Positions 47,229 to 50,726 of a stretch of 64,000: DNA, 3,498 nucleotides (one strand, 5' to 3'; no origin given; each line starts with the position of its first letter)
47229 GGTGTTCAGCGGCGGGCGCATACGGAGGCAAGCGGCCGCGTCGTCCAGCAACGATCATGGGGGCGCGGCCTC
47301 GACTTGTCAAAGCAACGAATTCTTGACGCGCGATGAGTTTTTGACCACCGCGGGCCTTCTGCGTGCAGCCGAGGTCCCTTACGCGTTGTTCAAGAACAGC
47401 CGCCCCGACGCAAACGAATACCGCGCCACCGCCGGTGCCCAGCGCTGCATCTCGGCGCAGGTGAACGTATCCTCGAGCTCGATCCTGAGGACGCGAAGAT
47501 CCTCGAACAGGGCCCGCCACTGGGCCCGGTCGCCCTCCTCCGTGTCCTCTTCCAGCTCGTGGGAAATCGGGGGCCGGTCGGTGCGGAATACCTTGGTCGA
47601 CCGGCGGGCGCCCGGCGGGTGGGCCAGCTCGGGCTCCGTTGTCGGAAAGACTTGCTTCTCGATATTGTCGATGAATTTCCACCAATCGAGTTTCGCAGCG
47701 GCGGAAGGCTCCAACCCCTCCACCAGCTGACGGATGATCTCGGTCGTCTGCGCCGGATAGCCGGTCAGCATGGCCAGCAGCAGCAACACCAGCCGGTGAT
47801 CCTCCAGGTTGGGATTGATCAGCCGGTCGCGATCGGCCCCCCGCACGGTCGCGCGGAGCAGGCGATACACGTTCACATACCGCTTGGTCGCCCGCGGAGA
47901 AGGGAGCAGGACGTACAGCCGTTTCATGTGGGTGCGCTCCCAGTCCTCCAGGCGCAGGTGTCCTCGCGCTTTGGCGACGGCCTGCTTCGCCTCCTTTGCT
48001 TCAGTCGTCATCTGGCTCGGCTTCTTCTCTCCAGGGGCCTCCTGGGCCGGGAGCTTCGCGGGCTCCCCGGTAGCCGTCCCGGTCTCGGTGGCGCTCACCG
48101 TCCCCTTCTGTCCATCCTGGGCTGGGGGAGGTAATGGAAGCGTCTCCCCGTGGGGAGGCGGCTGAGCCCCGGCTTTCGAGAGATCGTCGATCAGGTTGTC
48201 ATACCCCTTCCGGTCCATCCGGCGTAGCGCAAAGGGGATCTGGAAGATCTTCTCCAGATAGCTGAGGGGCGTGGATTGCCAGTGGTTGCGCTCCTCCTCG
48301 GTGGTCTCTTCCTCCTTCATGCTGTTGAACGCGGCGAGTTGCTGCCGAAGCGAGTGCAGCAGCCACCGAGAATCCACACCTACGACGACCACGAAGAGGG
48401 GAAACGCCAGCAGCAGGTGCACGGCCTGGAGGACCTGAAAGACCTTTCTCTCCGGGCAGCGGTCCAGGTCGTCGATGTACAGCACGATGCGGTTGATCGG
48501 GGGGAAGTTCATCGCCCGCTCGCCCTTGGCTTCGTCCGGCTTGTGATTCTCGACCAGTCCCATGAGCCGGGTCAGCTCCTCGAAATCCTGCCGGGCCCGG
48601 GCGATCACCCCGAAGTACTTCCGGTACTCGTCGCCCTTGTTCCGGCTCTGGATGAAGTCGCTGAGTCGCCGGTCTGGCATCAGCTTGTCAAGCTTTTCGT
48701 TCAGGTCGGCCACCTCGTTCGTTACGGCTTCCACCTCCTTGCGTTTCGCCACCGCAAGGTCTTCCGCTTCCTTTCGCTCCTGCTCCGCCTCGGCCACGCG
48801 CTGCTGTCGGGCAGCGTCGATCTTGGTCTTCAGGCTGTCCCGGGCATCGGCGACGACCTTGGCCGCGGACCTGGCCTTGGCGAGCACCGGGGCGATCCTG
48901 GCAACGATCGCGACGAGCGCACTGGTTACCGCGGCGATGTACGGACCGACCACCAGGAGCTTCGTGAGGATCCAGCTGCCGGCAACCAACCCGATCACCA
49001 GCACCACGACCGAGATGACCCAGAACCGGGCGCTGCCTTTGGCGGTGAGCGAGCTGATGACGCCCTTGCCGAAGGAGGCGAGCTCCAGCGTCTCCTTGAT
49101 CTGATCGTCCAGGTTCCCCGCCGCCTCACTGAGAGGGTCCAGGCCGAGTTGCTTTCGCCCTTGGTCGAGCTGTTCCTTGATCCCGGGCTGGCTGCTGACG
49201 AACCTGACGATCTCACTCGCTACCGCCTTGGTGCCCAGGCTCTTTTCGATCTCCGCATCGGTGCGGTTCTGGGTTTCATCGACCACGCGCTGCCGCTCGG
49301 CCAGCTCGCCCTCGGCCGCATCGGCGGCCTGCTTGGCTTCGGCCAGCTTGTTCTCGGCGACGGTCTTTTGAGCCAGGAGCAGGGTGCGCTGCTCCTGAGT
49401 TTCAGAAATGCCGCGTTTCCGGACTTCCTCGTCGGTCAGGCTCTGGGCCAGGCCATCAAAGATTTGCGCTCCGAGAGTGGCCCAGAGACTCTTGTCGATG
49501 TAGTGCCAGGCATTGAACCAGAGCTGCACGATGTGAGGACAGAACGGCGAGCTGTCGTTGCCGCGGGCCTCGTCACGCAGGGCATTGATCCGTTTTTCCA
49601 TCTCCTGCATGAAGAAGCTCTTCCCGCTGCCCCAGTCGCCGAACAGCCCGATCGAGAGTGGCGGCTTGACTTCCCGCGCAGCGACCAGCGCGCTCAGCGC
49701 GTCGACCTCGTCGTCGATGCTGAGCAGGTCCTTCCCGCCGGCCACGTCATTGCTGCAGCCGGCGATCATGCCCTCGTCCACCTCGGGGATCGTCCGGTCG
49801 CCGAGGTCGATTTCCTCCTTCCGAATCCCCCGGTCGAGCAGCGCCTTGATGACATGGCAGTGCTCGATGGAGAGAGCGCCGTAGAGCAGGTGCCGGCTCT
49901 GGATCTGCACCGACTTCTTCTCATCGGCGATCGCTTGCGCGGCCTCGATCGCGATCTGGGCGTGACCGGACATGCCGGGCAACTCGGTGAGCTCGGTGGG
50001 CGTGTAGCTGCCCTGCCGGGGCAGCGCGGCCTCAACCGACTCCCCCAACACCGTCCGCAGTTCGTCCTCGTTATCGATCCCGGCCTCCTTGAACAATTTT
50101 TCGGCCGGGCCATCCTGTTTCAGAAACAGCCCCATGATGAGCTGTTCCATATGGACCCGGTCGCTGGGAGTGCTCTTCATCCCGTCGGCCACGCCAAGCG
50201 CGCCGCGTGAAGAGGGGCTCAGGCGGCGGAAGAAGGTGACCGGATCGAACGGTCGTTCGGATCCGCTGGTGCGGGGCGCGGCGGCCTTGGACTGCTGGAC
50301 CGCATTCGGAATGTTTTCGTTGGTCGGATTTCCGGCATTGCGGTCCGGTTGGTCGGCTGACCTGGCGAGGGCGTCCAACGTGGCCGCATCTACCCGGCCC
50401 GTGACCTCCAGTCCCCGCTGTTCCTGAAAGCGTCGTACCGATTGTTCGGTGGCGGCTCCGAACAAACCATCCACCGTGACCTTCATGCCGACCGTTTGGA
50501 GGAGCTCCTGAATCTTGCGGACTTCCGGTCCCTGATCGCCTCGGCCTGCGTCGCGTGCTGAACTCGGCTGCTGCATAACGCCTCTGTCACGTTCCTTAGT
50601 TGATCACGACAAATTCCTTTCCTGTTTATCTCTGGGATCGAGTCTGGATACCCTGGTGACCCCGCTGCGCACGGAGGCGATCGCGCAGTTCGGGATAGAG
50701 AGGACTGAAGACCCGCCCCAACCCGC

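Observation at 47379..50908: Stand-alone 1065-aa KAP P-loop NTPase with cytoplasmic peptidoglycan-binding-like and Clp_N-like N-terminal domains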

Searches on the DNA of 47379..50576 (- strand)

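Call 73: search_with_rna_model(model_id=R1, sources=[L001, L010, L125, L168, L154, L199, L205, L123, L158, L121, L100, L103, L143, L150, L163, L165], max_evalue=0.1)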
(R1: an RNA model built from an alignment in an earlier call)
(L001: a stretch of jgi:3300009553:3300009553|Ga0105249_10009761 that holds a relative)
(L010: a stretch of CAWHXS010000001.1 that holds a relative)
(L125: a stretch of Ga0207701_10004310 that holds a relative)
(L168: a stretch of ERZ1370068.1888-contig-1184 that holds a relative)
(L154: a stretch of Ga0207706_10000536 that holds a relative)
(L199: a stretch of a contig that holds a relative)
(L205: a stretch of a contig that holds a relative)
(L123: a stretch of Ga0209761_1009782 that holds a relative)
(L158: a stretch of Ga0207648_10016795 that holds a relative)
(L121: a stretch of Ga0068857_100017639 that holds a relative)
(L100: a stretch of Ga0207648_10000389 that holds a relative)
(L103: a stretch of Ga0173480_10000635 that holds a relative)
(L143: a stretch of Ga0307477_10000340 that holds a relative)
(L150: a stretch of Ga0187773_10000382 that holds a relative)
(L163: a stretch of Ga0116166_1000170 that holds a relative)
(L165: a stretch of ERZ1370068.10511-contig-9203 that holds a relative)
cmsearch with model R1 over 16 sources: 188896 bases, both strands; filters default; matches with E-value up to 0.1: 89.
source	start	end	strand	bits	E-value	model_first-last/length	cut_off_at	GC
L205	10313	10421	-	129.8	3.6e-26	1-108/108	no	0.61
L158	3486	3594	-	129.8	3.6e-26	1-108/108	no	0.61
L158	5042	5149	-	128.7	6.1e-26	1-108/108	no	0.6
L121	5160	5268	+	128.4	7e-26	1-108/108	no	0.61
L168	12815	12922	-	127.9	9.2e-26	1-108/108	no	0.63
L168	12180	12287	-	126.1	2.2e-25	1-108/108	no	0.61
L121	1853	1959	+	124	6.7e-25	1-108/108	no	0.63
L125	12745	12852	+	123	1.1e-24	1-108/108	no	0.65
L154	10657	10764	-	123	1.1e-24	1-108/108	no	0.65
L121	1154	1262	+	121.9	1.9e-24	1-108/108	no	0.6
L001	4589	4696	+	120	4.9e-24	1-108/108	no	0.62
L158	5984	6091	-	119.1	7.9e-24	1-108/108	no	0.59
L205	11107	11212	-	114.3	9e-23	1-108/108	no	0.62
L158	4280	4385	-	114.3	9e-23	1-108/108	no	0.62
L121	2783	2890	+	112.6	2.1e-22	1-108/108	no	0.63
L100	3199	3307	-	107.3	3e-21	1-108/108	no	0.59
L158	6574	6674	-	105.1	9.4e-21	7-108/108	5'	0.63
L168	9854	9964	-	103.8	1.8e-20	1-108/108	no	0.66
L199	1414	1522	-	100.6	9e-20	1-108/108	no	0.61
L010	9756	9861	+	98.8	2.2e-19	1-108/108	no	0.64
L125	1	92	+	97.6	4.1e-19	18-108/108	5'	0.59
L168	7863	7966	-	89.7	2.3e-17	1-108/108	no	0.65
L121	3666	3769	+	88.1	5e-17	1-108/108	no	0.63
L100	4353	4456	+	82.2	9.9e-16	1-108/108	no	0.61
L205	7560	7667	-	80.9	1.9e-15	1-108/108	no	0.6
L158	733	840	-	80.9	1.9e-15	1-108/108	no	0.6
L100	7953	8059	+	78.7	6e-15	1-108/108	no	0.65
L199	1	81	-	77.7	9.6e-15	1-81/108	3'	0.59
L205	11869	11942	-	75.6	2.9e-14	35-108/108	5'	0.57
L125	1571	1674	+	75.4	3.1e-14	1-108/108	no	0.62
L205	9313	9416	-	75.4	3.1e-14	1-108/108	no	0.62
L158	2486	2589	-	75.4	3.1e-14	1-108/108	no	0.62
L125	535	674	+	72.7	1.2e-13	1-108/108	no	0.61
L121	4218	4356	+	69.3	7.1e-13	1-108/108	no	0.63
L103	129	236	+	68.5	1e-12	1-108/108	no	0.59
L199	724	864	-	67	2.2e-12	1-108/108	no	0.6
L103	3341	3446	+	64.7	7.2e-12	1-108/108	no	0.64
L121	243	347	+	62.1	2.6e-11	1-108/108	no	0.62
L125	3320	3425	+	61.7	3.2e-11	1-108/108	no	0.6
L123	1662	1809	+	60.3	6.5e-11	1-108/108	no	0.62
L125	11910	12046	+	59.7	9e-11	1-108/108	no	0.62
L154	11463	11599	-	59.7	9e-11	1-108/108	no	0.62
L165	1681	1789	-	59.5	9.7e-11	1-108/108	no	0.66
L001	1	82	+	52.9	2.7e-09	24-108/108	5'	0.59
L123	779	924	+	52.7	3.1e-09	1-108/108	no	0.61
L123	2180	2321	+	52.1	4.2e-09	1-108/108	no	0.63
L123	2626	2770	+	51.4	6.1e-09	1-108/108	no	0.62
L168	5452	5567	-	50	1.2e-08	1-108/108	no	0.66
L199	13973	14023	-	48.2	3.1e-08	59-108/108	5'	0.63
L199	1982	2122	-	47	5.5e-08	1-108/108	no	0.67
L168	181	286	-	45.3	1.3e-07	1-108/108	no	0.59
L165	4945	5071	-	44.2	2.3e-07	1-108/108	no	0.62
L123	3266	3359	+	44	2.6e-07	1-108/108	no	0.6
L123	4942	5053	+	42.6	5.2e-07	1-108/108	no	0.68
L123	3800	3943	+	42.1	6.7e-07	1-108/108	no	0.67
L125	1378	1519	+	40.4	1.5e-06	1-108/108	no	0.68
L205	9468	9609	-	40.4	1.5e-06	1-108/108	no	0.68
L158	2641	2782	-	40.4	1.5e-06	1-108/108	no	0.68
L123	5950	6091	+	36.3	1.2e-05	1-108/108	no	0.66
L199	7124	7193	-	34.7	2.7e-05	1-108/108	no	0.7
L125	5218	5299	+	34.3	3.4e-05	1-108/108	no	0.65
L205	5049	5130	-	34.3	3.4e-05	1-108/108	no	0.65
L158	5622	5763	-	33.8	4.5e-05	1-108/108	no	0.7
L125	2654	2785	+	33.4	5.3e-05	1-108/108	no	0.65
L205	8202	8333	-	33.4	5.3e-05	1-108/108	no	0.65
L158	1375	1506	-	33.4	5.3e-05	1-108/108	no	0.65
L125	2239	2360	+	30.7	0.00021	1-108/108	no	0.66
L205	8627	8748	-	30.7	0.00021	1-108/108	no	0.66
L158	1800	1921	-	30.7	0.00021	1-108/108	no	0.66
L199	8281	8416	-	30.2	0.00027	1-108/108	no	0.66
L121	540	663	+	30.1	0.00029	1-108/108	no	0.63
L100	4990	5123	+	29.9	0.00032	1-108/108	no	0.75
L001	4086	4191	+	27.9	0.00087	1-108/108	no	0.59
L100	2461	2604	+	27.9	0.00089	1-108/108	no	0.69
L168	8505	8635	-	27.4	0.0011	1-108/108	no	0.69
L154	2597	2662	-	27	0.0014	1-108/108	no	0.74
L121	5160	5268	-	25.1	0.0035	1-108/108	no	0.61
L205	6923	7051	-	23.3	0.0089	1-108/108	no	0.67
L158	96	224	-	23.3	0.0089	1-108/108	no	0.67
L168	13143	13237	-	22.2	0.016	1-108/108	no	0.57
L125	12745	12852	-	21.7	0.02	1-108/108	no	0.65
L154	10657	10764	+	21.7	0.02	1-108/108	no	0.65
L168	12815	12922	+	21.7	0.02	1-108/108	no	0.63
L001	6469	6570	+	21.3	0.025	1-108/108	no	0.65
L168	7268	7398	-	21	0.028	1-108/108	no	0.67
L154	5080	5149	-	20.9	0.031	1-108/108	no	0.6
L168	10379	10494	-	20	0.046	1-108/108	no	0.65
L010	9756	9861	-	19.9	0.05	1-108/108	no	0.64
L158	5984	6091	+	19.5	0.061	1-108/108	no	0.59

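Call 85: search_with_rna_model(model_id=R1, source=L010, filters=off, max_evalue=1, show_alignments=3)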
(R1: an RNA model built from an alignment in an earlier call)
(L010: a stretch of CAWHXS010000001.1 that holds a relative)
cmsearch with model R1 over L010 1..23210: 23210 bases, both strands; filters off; matches with E-value up to 1: 5.
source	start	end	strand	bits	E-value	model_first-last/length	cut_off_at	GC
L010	9756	9861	+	98.8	2.7e-20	1-108/108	no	0.64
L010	9756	9861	-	19.9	0.0061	1-108/108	no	0.64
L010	15350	15416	+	10.7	0.63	1-108/108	no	0.69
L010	13340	13444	+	10.1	0.86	1-108/108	no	0.57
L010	13123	13163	+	9.9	0.99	1-108/108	no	0.73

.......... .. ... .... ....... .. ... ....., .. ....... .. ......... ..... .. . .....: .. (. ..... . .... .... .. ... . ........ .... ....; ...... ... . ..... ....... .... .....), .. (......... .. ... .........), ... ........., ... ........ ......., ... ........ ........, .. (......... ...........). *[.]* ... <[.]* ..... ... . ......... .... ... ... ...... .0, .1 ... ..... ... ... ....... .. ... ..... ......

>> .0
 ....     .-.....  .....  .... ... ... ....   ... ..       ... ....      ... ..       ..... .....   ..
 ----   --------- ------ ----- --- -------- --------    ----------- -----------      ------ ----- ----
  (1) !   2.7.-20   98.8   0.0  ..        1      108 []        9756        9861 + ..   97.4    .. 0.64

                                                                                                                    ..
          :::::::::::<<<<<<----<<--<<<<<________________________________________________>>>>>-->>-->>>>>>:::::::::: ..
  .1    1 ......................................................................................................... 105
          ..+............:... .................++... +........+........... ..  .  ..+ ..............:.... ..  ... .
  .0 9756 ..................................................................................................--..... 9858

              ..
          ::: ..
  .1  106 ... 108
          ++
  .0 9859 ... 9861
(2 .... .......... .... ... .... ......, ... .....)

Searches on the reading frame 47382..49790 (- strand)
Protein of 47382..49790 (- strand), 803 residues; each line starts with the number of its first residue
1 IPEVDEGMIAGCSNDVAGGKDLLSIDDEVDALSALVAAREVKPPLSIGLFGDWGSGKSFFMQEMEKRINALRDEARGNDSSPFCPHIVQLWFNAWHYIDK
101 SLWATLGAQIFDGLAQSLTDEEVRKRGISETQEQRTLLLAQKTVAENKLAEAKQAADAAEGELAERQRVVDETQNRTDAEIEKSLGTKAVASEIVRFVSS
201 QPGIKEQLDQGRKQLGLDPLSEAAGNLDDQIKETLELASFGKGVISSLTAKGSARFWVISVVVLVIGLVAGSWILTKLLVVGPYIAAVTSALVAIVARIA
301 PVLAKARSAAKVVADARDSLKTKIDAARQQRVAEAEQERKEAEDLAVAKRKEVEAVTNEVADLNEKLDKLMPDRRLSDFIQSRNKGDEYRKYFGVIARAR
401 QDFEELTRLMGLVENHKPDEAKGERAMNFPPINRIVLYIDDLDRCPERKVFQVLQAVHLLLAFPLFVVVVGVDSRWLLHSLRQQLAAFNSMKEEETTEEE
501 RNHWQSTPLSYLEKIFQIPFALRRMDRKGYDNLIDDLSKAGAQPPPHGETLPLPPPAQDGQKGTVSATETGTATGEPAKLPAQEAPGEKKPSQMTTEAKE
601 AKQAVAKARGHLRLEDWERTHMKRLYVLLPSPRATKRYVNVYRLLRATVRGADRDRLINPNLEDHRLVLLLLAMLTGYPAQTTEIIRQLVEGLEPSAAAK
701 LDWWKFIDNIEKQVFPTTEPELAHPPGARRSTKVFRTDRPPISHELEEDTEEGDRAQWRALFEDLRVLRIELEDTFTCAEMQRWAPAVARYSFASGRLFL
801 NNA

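Call 113: predict_structure(alignment_id=A6)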
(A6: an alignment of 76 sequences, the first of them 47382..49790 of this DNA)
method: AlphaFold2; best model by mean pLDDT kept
length: 803 residues; sequences in the alignment: 76
mean_pLDDT: 76.8   pTM: 0.65
mean pLDDT of the five models: 76.8, 76.3, 74.2, 72.6, 72.2
residues with pLDDT >= 90: 320; 70-90: 198; 50-70: 180; < 50: 105
segments of 3 or more residues with pLDDT < 50: 1-7, 126-135, 216-243, 245-249, 251-253, 547-576, 578-584, 728-731, 733-736
pLDDT, mean of each block of 10 residues (from residue 1): 44 62 89 96 95 87 95 95 96 87 88 87 53 59 90 95 93 77 61 61 57 48 43 43 45 60 73 54 53 57 56 70 84 92 95 94 82 83 83 79 92 77 61 95 92 92 95 89 76 60 65 90 89 90 52 42 38 44 51 73 82 92 95 92 93 93 94 96 96 95 97 81 51 50 56 89 95 93 96 87 62
secondary structure, 60 per line:
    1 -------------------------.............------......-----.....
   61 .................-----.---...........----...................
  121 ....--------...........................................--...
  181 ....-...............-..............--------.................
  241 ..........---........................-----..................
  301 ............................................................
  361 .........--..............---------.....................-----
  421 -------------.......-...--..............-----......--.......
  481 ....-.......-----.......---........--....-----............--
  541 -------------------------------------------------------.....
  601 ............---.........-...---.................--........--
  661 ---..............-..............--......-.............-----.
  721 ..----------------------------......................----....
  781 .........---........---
elements in order (helices of 4 or more, strands of 3 or more residues): H26-37 E45-50 H56-77 E87-93 H94-97 H102-124 H133-175 H178-184 H186-200 H202-215 H224-250 H254-277 H283-369 H372-385 H395-415 E434-440 H447-460 E466-471 H474-484 H486-492 H498-504 H508-515 E518-521 H527-538 H596-612 H616-624 H632-648 H651-658 H664-677 H679-692 H695-700 H703-714 H751-772 H778-789 H793-800

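Call 115: fold_search(model_id=the predicted structure, library=pdb)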
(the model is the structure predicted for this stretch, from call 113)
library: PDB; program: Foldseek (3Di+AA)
matches with E <= 10: 316; with E <= 0.001: 0
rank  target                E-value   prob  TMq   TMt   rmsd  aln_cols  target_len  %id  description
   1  8hrb_A                1.4e-02  0.85  0.14  0.14  19.3       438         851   14  Structure of tetradecameric RdrA ring in RNA-loading state (released 2023-02-01)
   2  8hra_C                1.6e-02  0.87  0.15  0.15  19.8       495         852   13  Structure of heptameric RdrA ring in RNA-loading state (released 2023-02-01)
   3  8fnu_A                2.1e-02  1.00  0.13  0.13  11.1       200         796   16  Structure of RdrA from Streptococcus suis RADAR defense system (released 2023-02-01)
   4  8j07_k9               2.2e-02  0.15  0.09  0.03  36.5      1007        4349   12  96nm repeat of human respiratory doublet microtubule and associated axonemal complexes (released 2023-07-26)
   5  8hr8_F                4.4e-02  0.87  0.16  0.15  18.3       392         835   16  Structure of heptameric RdrA ring (released 2023-02-01)
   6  9y6s_7I               4.8e-02  0.15  0.09  0.03  40.4       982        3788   12  96-nm repeat of the Leishmania tarentolae doublet microtubule (released 2025-12-17)
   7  8hr8_H                5.0e-02  0.97  0.18  0.18  17.5       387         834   16  Structure of heptameric RdrA ring (released 2023-02-01)
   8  8hr8_G                5.5e-02  0.85  0.15  0.14  18.6       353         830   17  Structure of heptameric RdrA ring (released 2023-02-01)
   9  8hra_B                9.4e-02  0.60  0.15  0.14  19.0       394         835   16  Structure of heptameric RdrA ring in RNA-loading state (released 2023-02-01)
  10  9a6c_A                1.1e-01  0.20  0.08  0.11  41.1       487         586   10  Integrative model of YYDD-YYDB by crosslinking MS and deep learning (released 2024-09-18)
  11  7k58_B                1.2e-01  0.10  0.09  0.03  34.2      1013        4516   13  Structure of outer-arm dyneins bound to microtubule with microtubule binding state 1(MTBS-1) (released 2021-09-29)
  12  8hr8_E                1.5e-01  0.51  0.15  0.15  16.5       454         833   14  Structure of heptameric RdrA ring (released 2023-02-01)
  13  6sue_A                1.5e-01  0.44  0.09  0.04  29.9       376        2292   13  Structure of Photorhabdus luminescens Tc holotoxin pore, Mutation TccC3-D651A (released 2019-11-06)
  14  8hr7_A                1.7e-01  0.69  0.17  0.16  18.8       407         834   16  Structure of RdrA-RdrB complex (released 2023-02-01)
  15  7zr1_D                1.7e-01  0.23  0.08  0.08  38.6       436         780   14  Chaetomium thermophilum Mre11-Rad50-Nbs1 complex bound to ATPyS (composite structure) (released 2023-01-11)
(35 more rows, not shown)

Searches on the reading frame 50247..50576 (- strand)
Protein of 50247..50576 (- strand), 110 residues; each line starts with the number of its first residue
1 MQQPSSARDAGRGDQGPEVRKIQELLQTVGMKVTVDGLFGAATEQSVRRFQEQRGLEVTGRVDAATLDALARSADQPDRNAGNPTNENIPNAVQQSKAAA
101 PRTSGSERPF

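Call 79: find_homologous_proteins(query=window:50247-50576:-, max_evalue=0.001)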
Query seq(110 aa): 13 candidates shared short words with the query, none scored E <= 0.001.
